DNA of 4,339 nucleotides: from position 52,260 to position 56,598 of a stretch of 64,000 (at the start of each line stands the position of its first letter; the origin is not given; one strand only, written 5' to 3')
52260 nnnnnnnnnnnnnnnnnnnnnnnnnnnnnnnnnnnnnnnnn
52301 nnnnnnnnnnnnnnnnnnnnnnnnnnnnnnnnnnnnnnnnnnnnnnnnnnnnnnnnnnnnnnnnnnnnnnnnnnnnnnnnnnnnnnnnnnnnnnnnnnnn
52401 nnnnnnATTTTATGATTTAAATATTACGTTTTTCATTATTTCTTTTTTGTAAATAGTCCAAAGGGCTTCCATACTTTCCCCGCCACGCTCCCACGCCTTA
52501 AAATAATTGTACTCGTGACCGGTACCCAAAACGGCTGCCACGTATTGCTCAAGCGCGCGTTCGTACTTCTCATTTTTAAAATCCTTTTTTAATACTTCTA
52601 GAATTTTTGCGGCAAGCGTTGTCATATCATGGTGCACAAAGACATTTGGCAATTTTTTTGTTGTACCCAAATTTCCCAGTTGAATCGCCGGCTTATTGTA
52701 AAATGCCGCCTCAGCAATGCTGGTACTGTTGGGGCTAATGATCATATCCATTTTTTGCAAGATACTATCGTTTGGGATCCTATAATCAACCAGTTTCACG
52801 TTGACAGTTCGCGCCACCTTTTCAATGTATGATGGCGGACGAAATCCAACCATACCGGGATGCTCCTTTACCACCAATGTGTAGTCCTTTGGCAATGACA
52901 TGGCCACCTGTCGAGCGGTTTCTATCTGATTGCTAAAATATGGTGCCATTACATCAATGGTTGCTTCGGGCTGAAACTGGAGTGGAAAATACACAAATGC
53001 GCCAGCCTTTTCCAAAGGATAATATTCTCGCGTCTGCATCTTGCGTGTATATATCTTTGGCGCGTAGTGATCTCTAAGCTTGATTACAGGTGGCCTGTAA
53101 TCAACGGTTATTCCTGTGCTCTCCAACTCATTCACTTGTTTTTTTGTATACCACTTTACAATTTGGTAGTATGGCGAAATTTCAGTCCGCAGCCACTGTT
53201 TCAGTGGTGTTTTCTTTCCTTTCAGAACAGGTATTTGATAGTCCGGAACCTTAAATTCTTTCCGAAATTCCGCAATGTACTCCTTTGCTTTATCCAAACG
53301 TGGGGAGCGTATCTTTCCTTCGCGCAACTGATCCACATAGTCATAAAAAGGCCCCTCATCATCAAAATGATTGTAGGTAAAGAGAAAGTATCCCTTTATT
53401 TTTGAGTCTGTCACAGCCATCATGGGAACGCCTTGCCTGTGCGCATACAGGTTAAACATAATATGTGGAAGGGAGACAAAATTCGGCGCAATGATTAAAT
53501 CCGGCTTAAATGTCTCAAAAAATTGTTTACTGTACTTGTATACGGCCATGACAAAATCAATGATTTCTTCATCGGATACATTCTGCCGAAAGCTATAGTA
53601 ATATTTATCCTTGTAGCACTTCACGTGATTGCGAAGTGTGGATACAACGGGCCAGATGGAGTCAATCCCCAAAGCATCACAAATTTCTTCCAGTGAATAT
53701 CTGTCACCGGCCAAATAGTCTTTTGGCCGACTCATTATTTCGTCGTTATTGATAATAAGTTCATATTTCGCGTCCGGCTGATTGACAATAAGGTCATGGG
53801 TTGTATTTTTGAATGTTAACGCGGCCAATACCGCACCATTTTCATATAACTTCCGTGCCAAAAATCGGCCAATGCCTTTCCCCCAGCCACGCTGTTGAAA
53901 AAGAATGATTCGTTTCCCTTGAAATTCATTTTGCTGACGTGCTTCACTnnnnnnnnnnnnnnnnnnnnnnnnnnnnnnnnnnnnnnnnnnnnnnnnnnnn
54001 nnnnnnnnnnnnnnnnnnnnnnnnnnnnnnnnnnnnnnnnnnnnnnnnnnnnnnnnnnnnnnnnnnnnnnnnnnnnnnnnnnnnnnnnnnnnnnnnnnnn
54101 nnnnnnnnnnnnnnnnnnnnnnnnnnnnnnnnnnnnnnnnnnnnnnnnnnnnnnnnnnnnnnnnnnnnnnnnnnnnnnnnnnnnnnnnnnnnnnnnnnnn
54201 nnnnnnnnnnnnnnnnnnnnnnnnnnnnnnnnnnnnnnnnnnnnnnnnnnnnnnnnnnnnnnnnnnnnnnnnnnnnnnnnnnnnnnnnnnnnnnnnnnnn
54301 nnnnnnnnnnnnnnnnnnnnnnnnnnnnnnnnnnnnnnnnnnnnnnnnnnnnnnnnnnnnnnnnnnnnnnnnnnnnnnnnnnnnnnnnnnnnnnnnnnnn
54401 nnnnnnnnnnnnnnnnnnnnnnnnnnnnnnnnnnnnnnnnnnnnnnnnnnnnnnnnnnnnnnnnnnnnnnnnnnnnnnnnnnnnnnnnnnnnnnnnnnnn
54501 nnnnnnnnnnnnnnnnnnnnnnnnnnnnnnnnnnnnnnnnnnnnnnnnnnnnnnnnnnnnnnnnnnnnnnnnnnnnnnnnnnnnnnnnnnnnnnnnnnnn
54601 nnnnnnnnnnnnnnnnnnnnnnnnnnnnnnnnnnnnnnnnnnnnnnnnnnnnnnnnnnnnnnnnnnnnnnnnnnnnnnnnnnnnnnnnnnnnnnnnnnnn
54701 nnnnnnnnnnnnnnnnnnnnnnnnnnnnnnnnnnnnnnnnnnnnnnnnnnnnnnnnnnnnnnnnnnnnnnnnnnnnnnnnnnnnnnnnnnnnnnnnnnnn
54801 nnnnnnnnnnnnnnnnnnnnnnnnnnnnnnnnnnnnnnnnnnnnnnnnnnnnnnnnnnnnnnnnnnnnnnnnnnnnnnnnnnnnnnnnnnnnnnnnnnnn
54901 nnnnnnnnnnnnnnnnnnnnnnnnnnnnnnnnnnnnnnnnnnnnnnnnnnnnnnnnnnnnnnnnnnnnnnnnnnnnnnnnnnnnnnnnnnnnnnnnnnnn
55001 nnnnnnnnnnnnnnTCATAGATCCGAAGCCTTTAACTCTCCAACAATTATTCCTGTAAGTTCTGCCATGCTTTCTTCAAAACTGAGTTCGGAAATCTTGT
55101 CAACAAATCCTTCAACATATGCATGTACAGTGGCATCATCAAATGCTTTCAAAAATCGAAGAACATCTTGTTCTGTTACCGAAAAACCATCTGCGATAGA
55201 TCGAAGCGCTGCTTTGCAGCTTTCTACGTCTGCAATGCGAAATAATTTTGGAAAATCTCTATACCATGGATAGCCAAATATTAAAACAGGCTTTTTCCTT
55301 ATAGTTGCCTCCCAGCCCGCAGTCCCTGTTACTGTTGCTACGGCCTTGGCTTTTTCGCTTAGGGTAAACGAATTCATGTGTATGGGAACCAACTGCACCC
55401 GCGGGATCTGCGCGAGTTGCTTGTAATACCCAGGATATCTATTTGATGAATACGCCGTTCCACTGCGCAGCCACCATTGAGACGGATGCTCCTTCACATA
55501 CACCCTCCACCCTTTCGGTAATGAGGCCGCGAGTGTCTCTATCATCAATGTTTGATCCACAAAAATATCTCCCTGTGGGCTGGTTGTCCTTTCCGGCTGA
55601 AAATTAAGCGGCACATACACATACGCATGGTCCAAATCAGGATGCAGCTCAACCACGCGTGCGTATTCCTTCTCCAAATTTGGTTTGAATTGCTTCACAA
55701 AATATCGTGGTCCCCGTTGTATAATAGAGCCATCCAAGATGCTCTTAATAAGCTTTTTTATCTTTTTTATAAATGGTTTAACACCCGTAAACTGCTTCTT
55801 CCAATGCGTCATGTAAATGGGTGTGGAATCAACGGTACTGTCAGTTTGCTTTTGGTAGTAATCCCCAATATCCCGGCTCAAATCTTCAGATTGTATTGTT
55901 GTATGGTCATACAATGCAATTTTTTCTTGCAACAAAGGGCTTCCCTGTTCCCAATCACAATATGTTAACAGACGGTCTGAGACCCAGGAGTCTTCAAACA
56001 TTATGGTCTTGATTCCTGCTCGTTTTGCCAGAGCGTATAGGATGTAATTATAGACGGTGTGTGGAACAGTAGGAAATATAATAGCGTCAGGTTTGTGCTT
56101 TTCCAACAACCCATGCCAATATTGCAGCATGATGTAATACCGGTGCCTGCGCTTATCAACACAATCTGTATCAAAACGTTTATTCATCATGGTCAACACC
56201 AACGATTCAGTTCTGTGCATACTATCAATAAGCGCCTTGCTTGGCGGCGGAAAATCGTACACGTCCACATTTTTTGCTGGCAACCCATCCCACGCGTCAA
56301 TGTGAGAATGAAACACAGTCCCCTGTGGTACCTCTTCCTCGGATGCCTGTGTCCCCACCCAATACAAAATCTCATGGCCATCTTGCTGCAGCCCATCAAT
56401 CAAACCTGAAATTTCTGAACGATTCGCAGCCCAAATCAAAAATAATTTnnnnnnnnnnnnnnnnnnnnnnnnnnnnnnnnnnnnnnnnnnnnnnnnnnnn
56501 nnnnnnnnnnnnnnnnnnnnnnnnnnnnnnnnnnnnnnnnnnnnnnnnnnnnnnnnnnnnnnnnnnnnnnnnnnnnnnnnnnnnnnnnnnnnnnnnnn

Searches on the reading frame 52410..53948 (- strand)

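Call 79: search_protein_families(library=pfam, proteins=[window:52410-53948:-], max_evalue=0.0001)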
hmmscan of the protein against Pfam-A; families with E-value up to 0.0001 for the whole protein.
window:52410-53948:- (512 aa): 1 family
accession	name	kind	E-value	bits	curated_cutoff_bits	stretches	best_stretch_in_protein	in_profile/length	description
PF05159.20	Capsule_synth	-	7.9e-05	22.7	20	0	302-425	131-262/310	Capsule polysaccharide biosynthesis protein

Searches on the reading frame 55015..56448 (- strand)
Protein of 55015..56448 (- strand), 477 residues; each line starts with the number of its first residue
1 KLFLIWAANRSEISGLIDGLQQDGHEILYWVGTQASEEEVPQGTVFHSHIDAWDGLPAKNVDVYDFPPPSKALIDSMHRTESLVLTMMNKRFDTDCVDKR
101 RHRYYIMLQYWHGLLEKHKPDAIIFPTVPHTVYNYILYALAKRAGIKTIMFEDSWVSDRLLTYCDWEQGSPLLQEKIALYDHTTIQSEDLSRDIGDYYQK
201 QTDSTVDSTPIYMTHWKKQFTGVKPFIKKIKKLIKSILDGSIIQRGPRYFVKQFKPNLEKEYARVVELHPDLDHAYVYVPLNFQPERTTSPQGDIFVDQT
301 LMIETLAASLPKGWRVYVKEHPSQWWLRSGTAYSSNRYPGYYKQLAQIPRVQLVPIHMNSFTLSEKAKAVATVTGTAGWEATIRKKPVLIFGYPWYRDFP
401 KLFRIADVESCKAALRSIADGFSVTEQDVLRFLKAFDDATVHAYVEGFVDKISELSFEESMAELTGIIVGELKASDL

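Call 79: search_protein_families(library=pfam, proteins=[window:55015-56448:-], max_evalue=0.0001)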
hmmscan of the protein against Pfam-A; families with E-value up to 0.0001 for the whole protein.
window:55015-56448:- (477 aa): 1 family
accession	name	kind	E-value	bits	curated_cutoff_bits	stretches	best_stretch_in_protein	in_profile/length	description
PF05159.20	Capsule_synth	-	2.4e-10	40.8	20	1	300-396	174-266/310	Capsule polysaccharide biosynthesis protein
